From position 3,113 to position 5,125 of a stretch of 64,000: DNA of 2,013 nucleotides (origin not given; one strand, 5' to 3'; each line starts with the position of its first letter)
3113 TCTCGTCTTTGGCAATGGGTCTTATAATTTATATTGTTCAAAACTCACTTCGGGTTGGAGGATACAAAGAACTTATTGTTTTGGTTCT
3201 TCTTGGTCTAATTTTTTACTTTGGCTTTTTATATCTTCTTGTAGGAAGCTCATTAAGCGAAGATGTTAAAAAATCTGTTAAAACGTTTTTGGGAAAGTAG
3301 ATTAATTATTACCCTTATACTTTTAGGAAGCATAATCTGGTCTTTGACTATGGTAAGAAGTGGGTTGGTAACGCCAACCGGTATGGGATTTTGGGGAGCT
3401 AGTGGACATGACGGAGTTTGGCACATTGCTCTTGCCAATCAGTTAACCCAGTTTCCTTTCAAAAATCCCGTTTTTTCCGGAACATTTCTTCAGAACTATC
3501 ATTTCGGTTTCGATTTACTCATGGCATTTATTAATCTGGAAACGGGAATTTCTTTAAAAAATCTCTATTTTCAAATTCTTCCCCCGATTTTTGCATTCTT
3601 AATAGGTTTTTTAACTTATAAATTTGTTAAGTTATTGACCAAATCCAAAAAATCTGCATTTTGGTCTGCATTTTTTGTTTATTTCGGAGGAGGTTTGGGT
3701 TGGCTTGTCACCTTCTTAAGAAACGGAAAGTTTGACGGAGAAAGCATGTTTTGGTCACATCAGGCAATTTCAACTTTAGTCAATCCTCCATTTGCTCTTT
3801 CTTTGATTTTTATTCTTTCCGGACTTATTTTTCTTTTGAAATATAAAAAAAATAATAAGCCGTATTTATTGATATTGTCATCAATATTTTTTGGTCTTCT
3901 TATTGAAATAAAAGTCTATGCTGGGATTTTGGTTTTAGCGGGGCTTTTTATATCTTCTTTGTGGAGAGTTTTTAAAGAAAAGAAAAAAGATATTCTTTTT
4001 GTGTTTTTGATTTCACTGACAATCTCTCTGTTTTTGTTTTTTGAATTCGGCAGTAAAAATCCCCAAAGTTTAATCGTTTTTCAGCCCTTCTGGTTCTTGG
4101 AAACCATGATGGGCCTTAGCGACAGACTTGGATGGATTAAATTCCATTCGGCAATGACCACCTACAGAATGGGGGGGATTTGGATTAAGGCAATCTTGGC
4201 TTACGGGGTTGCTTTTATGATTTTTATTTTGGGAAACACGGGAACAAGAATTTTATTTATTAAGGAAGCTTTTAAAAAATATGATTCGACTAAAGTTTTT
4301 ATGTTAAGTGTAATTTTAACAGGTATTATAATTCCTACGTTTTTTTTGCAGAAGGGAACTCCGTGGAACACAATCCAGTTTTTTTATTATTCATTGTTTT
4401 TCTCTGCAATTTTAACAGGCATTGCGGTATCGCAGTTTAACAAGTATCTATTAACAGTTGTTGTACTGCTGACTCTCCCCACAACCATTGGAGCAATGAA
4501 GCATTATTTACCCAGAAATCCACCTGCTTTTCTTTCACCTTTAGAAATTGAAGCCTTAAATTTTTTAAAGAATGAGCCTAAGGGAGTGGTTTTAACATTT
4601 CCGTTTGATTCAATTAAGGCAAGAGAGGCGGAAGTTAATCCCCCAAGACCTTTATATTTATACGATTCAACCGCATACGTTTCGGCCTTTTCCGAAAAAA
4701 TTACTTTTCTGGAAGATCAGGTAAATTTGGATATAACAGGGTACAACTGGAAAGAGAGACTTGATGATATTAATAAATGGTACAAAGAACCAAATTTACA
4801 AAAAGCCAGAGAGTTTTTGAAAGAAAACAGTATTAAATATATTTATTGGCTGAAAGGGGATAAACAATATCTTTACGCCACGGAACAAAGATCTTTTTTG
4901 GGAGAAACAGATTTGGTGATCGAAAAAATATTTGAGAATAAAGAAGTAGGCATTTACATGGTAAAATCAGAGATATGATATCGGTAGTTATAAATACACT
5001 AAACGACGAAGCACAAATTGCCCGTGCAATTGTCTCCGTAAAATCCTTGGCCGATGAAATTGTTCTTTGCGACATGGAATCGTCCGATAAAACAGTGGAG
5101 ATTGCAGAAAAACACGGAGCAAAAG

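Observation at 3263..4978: Paralogous pair of large membrane proteins with a 'GHDG-x-WHIAL' signature on opposite strands (3263-4978 and 22320-24152)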

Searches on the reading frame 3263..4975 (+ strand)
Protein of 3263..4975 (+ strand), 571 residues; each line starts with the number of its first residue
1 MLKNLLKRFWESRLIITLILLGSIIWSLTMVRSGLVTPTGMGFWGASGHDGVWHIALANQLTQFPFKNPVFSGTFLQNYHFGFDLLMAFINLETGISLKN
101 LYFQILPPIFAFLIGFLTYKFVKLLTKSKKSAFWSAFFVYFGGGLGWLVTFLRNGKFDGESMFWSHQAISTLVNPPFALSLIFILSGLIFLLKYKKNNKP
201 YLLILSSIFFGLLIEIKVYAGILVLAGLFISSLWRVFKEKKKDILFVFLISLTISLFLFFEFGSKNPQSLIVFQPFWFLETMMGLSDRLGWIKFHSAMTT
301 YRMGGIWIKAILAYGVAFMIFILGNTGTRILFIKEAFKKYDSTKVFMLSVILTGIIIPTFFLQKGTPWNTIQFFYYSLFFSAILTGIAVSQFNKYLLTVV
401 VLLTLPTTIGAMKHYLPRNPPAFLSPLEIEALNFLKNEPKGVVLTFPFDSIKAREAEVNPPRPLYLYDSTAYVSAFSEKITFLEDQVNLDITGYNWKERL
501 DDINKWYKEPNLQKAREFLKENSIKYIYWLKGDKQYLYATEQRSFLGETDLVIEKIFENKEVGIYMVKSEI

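Call 4: search_protein_families(library=pfam, proteins=[window:3263-4975:+], max_evalue=1)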
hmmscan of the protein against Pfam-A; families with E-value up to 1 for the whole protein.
window:3263-4975:+ (571 aa): 1 family
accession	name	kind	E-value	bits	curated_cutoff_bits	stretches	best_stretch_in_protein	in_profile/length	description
PF10767.14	YbjO_DH-like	-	0.78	10.2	24.2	1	303-376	7-80/141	Inner membrane protein YbjO, dehydrogenase-like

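Call 5: search_protein_families(library=ncbifam, proteins=[window:3263-4975:+], max_evalue=1)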
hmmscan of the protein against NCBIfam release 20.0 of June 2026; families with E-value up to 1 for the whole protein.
window:3263-4975:+ (571 aa): 1 family
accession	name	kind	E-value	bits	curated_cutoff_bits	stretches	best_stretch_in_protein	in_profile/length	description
TIGR03662.1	Chlor_Arch_YYY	subfamily_domain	0.00018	20.3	300.25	2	308-568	484-727/727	chlor_Arch_YYY domain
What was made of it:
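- Closest known: TIGR03662 Chlor_Arch_YYY domain. Same: A residues 308-568 match model positions 484-727 at E 1.8e-4 (call 5).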

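Call 7: find_homologous_proteins(query=window:3263-4975:+)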
Query window:3263-4975:+ (571 aa): 1477 proteins with E <= 0.001 among 8000 candidates; the best 120 are listed.
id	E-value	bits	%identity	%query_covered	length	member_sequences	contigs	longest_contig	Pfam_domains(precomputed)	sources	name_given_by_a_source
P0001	0.0e+0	1209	100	95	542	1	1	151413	-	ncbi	-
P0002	2.3e-290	982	77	97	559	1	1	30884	-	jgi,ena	-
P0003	1.7e-267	907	72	96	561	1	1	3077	-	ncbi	-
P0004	1.0e-240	819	66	100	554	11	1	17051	-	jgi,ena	-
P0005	7.2e-238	809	65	97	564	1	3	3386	-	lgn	-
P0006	2.1e-234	798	67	99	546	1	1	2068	-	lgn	-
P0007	1.1e-229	782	65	100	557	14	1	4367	-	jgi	-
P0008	8.7e-212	723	61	96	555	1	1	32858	-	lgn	-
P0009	1.7e-210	719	61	95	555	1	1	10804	-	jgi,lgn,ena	-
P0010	5.4e-210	717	62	95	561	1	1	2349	-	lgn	-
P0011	1.1e-207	710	61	96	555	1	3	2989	-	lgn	-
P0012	1.4e-207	709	60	99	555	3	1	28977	-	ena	-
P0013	5.1e-207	707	61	99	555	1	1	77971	-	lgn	-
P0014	5.1e-207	707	59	99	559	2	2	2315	-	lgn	-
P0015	6.9e-207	707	61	95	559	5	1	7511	-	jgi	jgi:hypothetical protein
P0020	3.0e-203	695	58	96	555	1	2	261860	-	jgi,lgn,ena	jgi:hypothetical protein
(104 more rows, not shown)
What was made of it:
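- Checked: NCBI starts A at Met30 (P0001, 542 aa, call 7), which would remove the first membrane helix.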

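Call 11: search_solved_structures(query=A1, max_evalue=10, show_alignments=2)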
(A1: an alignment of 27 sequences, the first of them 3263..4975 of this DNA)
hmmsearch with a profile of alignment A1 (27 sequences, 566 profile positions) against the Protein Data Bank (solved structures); distinct sequences matched with E-value up to 10: 0.

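Call 15: predict_structure(alignment_id=A1)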
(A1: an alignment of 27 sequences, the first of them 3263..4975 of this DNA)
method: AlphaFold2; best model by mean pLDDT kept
length: 571 residues; sequences in the alignment: 27
mean_pLDDT: 85.1   pTM: 0.88
mean pLDDT of the five models: 85.1, 82.2, 81.2, 80.6, 80.2
residues with pLDDT >= 90: 271; 70-90: 232; 50-70: 55; < 50: 13
segments of 3 or more residues with pLDDT < 50: 5-7, 264-266
pLDDT, mean of each block of 10 residues (from residue 1): 47 83 85 83 74 87 63 65 91 93 91 96 96 95 82 80 73 78 97 96 98 91 96 96 97 89 52 84 77 90 93 92 88 85 95 91 76 91 95 91 86 78 90 94 85 79 81 89 77 77 92 93 91 58 85 93 87 51
secondary structure, 60 per line:
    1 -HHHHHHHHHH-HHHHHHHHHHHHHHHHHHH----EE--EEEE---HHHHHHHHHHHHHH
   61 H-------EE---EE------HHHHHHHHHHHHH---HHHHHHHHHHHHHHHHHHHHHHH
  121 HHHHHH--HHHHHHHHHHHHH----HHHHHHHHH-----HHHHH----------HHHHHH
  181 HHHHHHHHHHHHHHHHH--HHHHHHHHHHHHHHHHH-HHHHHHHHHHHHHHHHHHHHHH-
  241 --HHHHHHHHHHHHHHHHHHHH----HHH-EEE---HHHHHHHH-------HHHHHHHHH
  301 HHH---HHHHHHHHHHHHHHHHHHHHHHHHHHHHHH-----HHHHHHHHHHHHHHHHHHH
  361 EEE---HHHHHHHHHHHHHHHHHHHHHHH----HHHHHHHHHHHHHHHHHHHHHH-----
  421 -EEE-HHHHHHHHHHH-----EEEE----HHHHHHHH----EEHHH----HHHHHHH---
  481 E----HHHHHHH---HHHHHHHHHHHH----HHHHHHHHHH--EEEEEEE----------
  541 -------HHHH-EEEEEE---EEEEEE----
elements in order: H2-11 H13-31 E40-43 H47-61 H82-94 H98-126 H129-141 H146-154 H160-164 H175-197 H200-216 H218-239 H243-262 E271-273 H277-284 H292-303 H307-336 H342-360 E361-363 H367-389 H394-415 E422-424 H426-436 E442-445 H450-457 H471-477 H486-492 H496-507 H512-521 E524-530 H548-551 E553-558 E562-567
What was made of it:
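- On GT-C_A glycosyltransferase fold class: The model has pLDDT 85 (call 15). Helices 47-61 and 82-94 lie in loop 32-97 (call 15).
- The AF2 model is confident (call 15).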

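Call 18: fold_search(model_id=the predicted structure, library=pdb)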
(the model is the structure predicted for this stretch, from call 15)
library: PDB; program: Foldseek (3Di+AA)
matches with E <= 10: 381; with E <= 0.001: 21
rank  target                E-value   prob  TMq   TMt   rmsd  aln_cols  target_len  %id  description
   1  8agb_A                6.2e-10  1.00  0.54  0.49  12.1       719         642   11  Structure of yeast oligosaccharylransferase complex with lipid-linked oligosaccharide bound (released 2022-12-07)
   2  8age_A                7.0e-10  1.00  0.52  0.47  12.7       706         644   12  Structure of yeast oligosaccharylransferase complex with acceptor peptide bound (released 2022-12-07)
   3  8agc_A                7.0e-10  1.00  0.50  0.42  15.0       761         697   12  Structure of yeast oligosaccharylransferase complex with lipid-linked oligosaccharide and non-acceptor peptide bound (released 2022-12-07)
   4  6ezn_F                9.9e-10  1.00  0.53  0.48  13.2       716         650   12  Cryo-EM structure of the yeast oligosaccharyltransferase (OST) complex (released 2018-01-17)
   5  7oci_F                1.2e-09  1.00  0.53  0.48  12.6       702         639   11  Cryo-EM structure of yeast Ost6p containing oligosaccharyltransferase complex (released 2022-02-16)
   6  6c26_A                5.4e-09  1.00  0.51  0.46  14.0       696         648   12  The Cryo-EM structure of a eukaryotic oligosaccharyl transferase complex (released 2018-01-31)
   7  9n9j_I                7.3e-09  1.00  0.54  0.45  12.6       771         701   10  Structure of a GRP94 folding intermediate engaged with a CCDC134- and FKBP11-bound secretory translocon (released 2025-11-19)
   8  6ftg_5                1.8e-08  1.00  0.53  0.48  14.8       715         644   12  Subtomogram average of OST-containing ribosome-translocon complexes from canine rough microsomal membranes (released 2018-03-21)
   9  6s7t_A                2.2e-08  1.00  0.54  0.45  13.2       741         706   10  Cryo-EM structure of human oligosaccharyltransferase complex OST-B (released 2019-12-18)
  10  8b6l_I                2.4e-08  1.00  0.53  0.45  13.7       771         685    9  Subtomogram average of the human Sec61-TRAP-OSTA-translocon (released 2022-12-07)
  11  6s7o_A                2.9e-08  1.00  0.53  0.47  13.1       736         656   11  Cryo-EM structure of human oligosaccharyltransferase complex OST-A (released 2019-12-18)
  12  7e9s_A                5.1e-08  1.00  0.49  0.35  14.4       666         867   12  Archaeal oligosaccharyltransferase AglB from Archaeoglobus fulgidus in complex with an inhibitory peptide and a dolich (released 2021-09-08)
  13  5gmy_A                1.4e-07  1.00  0.50  0.36  13.4       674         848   11  Crystal structure of the Archaeoglobus fulgidus oligosaccharyltransferase (O29867_ARCFU) tethered with an acceptor pep (released 2017-02-01)
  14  3waj                  1.5e-07  1.00  0.50  0.38  14.2       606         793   13  Crystal structure of the Archaeoglobus fulgidus oligosaccharyltransferase (O29867_ARCFU) complex with Zn and sulfate (released 2013-10-30)
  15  8pn9_A                1.8e-07  1.00  0.53  0.47  12.0       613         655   11  Structure of human oligosaccharyltransferase OST-A complex bound to NGI-1 (released 2024-05-08)
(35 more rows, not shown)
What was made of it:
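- On GT-C_A glycosyltransferase fold class: All 21 Foldseek hits at E <= 1e-3 are GT-C enzymes, with probability 1.00 (call 18).
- Closest known: Oligosaccharyltransferase catalytic subunits STT3 / AglB / PglB. Same: Best structural matches (8agb_A E 6e-10, 7e9s_A, 5ogl_A; call 18).
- The isolated AglB C-terminal domain also matches, with probability 0.99 (call 18). The C-terminal domain resembles that of an OST (3vu0_B, call 18). The top fold matches are OSTs (call 18). Those transporter hits have probability 0.04-0.16 and TM about 0.1, against probability 1.00 for GT-C enzymes (call 18).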

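Call 19: search_protein_representatives(alignment_id=A1)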
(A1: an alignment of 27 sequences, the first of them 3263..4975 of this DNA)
Query: 27 sequences, 566 profile positions. Proteins with E-value up to 0.001 (for the whole library): 1697; up to 1e-10: 1357; up to 1e-30: 917. The best 150 are listed.
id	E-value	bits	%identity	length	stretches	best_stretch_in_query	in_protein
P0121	6.8e-255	863.4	-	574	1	5-564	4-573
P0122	6.6e-245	830.5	-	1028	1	4-565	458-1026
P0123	1.0e-234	796.8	-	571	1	10-565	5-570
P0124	7.5e-234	794.0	-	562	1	9-564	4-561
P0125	1.1e-204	697.7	-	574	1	1-564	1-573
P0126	3.2e-204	696.2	-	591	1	8-565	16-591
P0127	6.9e-202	688.5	-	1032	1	9-564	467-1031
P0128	2.0e-200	683.6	-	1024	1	9-565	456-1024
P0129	6.9e-194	662.0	-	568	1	1-564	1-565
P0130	2.3e-193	660.3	-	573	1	10-562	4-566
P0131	6.1e-188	642.4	-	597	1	15-565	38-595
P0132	2.7e-184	630.3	-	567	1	11-564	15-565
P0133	4.5e-184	629.6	-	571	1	1-563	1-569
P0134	2.2e-183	627.4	-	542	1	31-564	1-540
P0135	2.1e-182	624.1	-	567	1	1-564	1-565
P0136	8.4e-179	612.2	-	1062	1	8-565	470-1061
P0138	2.6e-174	597.4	-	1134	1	6-564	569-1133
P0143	3.4e-167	573.9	-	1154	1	9-564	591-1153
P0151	1.7e-152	525.4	-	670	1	14-565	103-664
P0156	2.1e-149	515.2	-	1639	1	9-564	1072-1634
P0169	7.7e-141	486.9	-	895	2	10-564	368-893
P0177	4.7e-137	474.4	-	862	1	15-564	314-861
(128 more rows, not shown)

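Call 21: search_protein_families(library=pfam, proteins=[P0122, P0127, P0136, P0138, P0143, P0156, P0169, P0177, P0151], max_evalue=0.01)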
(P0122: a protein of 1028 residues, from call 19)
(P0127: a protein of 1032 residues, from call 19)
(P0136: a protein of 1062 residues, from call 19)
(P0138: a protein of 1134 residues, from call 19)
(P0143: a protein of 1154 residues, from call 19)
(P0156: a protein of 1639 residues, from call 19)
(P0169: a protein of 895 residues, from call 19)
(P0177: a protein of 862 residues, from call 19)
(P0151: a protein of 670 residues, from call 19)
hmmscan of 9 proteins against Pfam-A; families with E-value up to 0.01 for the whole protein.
P0122 (1028 aa): 0 families

P0127 (1032 aa): 0 families

P0136 (1062 aa): 0 families

P0138 (1134 aa): 1 family
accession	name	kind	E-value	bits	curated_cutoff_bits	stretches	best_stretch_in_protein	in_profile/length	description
PF12979.12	DUF3863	-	0.0015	17.8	27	1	142-240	120-217/349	Domain of Unknown Function with PDB structure (DUF3863)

P0143 (1154 aa): 1 family
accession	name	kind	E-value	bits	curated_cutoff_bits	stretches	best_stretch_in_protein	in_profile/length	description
PF12979.12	DUF3863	-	0.0011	18.3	27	1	152-229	125-202/349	Domain of Unknown Function with PDB structure (DUF3863)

P0156 (1639 aa): 2 families
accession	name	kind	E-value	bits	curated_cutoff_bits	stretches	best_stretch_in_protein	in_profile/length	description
PF13440.11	Polysacc_synt_3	-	9.5e-55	186.3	23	1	50-333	2-283/293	Polysaccharide biosynthesis protein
PF01943.22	Polysacc_synt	-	3.6e-27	95.9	28.2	1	27-294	3-274/274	Polysaccharide biosynthesis protein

P0169 (895 aa): 0 families

P0177 (862 aa): 0 families

P0151 (670 aa): 0 families

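Call 28: find_encoding_contigs(protein=P0020, flank=10000, max_places=2)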
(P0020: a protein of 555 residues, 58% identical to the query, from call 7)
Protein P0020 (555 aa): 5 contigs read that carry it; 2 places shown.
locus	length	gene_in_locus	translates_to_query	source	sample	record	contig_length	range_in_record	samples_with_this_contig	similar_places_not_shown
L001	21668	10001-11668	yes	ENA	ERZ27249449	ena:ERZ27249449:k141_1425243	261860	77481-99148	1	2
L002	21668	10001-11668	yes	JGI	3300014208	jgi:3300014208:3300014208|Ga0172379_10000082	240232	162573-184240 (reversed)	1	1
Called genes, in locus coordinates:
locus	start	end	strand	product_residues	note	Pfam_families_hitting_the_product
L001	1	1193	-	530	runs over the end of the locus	PF13231:PMT_2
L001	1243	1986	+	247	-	PF00535:Glycos_transf_2, PF13641:Glyco_tranf_2_3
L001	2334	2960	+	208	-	PF01725:Ham1p_like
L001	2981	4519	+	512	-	PF02366:PMT, PF13231:PMT_2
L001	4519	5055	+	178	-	PF00293:NUDIX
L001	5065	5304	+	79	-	PF15919:HicB_lk_antitox (weak)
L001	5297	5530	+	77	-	PF07927:HicA_toxin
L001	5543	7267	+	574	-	-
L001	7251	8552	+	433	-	-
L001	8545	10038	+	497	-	PF01943:Polysacc_synt, PF13440:Polysacc_synt_3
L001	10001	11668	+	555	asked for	-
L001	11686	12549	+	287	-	PF00535:Glycos_transf_2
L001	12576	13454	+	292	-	PF00535:Glycos_transf_2, PF13641:Glyco_tranf_2_3, PF13632:Glyco_trans_2_3 (faint)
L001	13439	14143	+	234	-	PF00535:Glycos_transf_2 (weak)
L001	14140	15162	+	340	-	PF00534:Glycos_transf_1, PF13692:Glyco_trans_1_4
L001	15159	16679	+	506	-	-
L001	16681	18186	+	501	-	-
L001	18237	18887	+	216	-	PF03141:Methyltransf_29 (weak), PF08003:Methyltransf_9 (weak), PF13489:Methyltransf_23, PF01209:Ubie_methyltran, PF13847:Methyltransf_31, PF08241:Methyltransf_11, PF08242:Methyltransf_12, PF13649:Methyltransf_25, +3 more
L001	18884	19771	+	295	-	PF00535:Glycos_transf_2, PF10111:Glyco_tranf_2_2 (faint), PF13641:Glyco_tranf_2_3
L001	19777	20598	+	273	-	PF00535:Glycos_transf_2, PF10111:Glyco_tranf_2_2 (weak), PF13641:Glyco_tranf_2_3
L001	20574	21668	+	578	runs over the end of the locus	PF02366:PMT, PF13231:PMT_2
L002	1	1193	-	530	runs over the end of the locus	PF13231:PMT_2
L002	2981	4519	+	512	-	PF02366:PMT, PF13231:PMT_2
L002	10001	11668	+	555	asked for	-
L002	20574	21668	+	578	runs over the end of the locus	PF02366:PMT, PF13231:PMT_2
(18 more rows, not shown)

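Call 29: find_related_loci(query=A1, collection=genome_contigs, flank=8000)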
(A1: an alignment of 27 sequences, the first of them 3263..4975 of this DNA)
Query A1 (571 aa) in genome_contigs; peptide patterns used: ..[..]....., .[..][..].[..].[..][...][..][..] (x = any residue, [..] = any of these).
349 stretches matched a pattern; 218 encode a relative of the query (tblastn E <= 1e-3); the best 80 are kept; 80 distinct loci.
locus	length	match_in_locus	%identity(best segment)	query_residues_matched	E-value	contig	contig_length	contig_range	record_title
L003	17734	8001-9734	57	1-567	0e+0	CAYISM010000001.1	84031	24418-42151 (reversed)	MAG TPA_asm: uncultured Gammaproteobacteria bacterium isolate ERP119705_co3_788 genome assembly, contig: NODE_170_length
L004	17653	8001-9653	57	1-569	0e+0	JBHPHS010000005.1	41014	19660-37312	Patescibacteria group bacterium isolate SAG AM-312-A20 AM-312-A20_NODE_5, whole genome shotgun sequence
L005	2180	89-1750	54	18-568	0e+0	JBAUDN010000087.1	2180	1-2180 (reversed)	MAG: Microgenomates group bacterium isolate MFD13099_ilm_asm_bin3 k127_352208, whole genome shotgun sequence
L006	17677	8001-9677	52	15-568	0e+0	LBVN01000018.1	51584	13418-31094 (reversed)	MAG: Candidatus Woesebacteria bacterium GW2011_GWB1_38_8b UT10_C0018, whole genome shotgun sequence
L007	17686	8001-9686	52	1-569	0e+0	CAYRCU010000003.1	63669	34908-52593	MAG TPA_asm: uncultured Gammaproteobacteria bacterium isolate SRP338002_co1_166 genome assembly, contig: NODE_429_length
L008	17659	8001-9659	59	1-569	0e+0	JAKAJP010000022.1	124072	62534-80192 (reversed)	MAG: bacterium isolate WY4.bin110 NODE_142_length_124072_cov_1.955061, whole genome shotgun sequence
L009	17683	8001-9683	51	8-567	0e+0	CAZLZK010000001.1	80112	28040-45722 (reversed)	MAG TPA_asm: uncultured Gammaproteobacteria bacterium isolate SRP269290_co1_809 genome assembly, contig: NODE_289_length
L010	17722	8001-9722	52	1-568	0e+0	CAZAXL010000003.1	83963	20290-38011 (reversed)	MAG TPA_asm: uncultured Gammaproteobacteria bacterium isolate SRP062349_co2_103 genome assembly, contig: NODE_179_length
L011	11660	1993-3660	54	18-569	0e+0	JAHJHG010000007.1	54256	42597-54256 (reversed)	MAG: Patescibacteria group bacterium isolate Modern_marine_planktonic.mb.16 Modern_marine_plan.mb.16_k141_695771, whole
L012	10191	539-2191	57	1-567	0e+0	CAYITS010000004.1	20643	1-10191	MAG TPA_asm: uncultured Gammaproteobacteria bacterium isolate ERP119705_co3_637 genome assembly, contig: NODE_2950_lengt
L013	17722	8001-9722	52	1-568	2e-180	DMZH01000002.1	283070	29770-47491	MAG TPA_asm: Candidatus Woesebacteria bacterium isolate UBA8517 contig_17954, whole genome shotgun sequence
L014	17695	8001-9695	54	1-568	2e-179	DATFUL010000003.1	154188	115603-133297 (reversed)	MAG TPA_asm: Patescibacteria group bacterium isolate SMAG_U9436 k141_2511072, whole genome shotgun sequence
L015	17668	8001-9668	54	18-569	4e-179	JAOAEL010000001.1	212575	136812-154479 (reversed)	MAG: Patescibacteria group bacterium isolate SKW259 NODE_1_length_212575_cov_6.239475, whole genome shotgun sequence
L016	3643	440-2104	54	13-570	0e+0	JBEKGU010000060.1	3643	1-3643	MAG: Candidatus Microgenomates bacterium isolate SPRUCE 260 SPRUCE_260_60, whole genome shotgun sequence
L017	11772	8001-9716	54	1-567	6e-179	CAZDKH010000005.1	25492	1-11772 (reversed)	MAG TPA_asm: uncultured Gammaproteobacteria bacterium isolate SRP231805_co4_168 genome assembly, contig: k141_8134, whol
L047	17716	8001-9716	51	1-567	1e-164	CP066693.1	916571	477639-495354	MAG: Candidatus Woesebacteria bacterium isolate NC_groundwater_896_Pr1_S2p5_35_35 chromosome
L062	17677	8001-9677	49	1-568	9e-161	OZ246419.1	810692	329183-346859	MAG: uncultured Gammaproteobacteria bacterium isolate binchicken_co84_156 genome assembly, chromosome: 1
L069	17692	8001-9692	49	8-568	2e-155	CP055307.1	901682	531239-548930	MAG: Candidatus Woesebacteria bacterium isolate Ch104b chromosome, complete genome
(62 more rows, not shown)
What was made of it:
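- Retention: the gene is kept in complete genomes of about 0.8-0.9 Mb (L047, L062, L069, call 29).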

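Call 38: search_protein_families(library=pfam, alignment_id=A3, max_evalue=0.01)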
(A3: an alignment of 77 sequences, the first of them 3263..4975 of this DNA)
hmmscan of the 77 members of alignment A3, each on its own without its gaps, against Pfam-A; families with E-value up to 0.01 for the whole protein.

A. member 1, window:3263-4975:+ (571 aa): 0 families

B. families by the number of members that match (of 77 scanned): 5 families
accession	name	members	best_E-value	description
PF07695.17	7TMR-DISM_7TM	2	0.0026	7TM diverse intracellular signalling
PF07099.16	DUF1361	1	0.0011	Protein of unknown function (DUF1361)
PF09594.16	GT87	1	0.0017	Glycosyltransferase family 87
PF06523.16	DUF1106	1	0.0047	Protein of unknown function (DUF1106)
PF19393.4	DUF5968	1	0.0097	Family of unknown function (DUF5968)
